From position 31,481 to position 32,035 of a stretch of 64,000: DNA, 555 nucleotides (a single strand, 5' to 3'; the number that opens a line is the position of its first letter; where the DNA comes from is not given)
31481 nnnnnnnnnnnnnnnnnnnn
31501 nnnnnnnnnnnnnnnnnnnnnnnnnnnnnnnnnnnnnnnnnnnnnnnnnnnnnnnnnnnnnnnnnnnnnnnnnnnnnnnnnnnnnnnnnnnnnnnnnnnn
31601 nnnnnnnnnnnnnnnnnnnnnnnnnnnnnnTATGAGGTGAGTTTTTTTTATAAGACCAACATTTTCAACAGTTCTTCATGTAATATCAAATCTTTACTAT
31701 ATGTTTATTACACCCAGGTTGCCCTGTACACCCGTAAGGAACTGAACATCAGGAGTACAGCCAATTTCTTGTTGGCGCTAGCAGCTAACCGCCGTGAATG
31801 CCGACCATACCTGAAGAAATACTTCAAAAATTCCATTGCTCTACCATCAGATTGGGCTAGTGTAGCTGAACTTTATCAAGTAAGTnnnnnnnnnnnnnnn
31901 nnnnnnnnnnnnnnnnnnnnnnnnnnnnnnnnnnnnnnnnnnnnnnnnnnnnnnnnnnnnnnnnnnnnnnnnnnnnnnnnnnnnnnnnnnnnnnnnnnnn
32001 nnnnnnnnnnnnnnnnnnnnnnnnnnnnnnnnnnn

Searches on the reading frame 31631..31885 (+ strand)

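Call 37: search_protein_families(library=pfam, proteins=[window:31631-31885:+], max_evalue=0.001)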
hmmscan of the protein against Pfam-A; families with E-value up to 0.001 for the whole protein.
window:31631-31885:+ (85 aa): 1 family
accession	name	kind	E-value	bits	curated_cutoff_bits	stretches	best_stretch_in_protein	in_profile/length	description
PF05731.17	TROVE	-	1.5e-14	54.5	23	1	28-83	64-119/442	TROVE domain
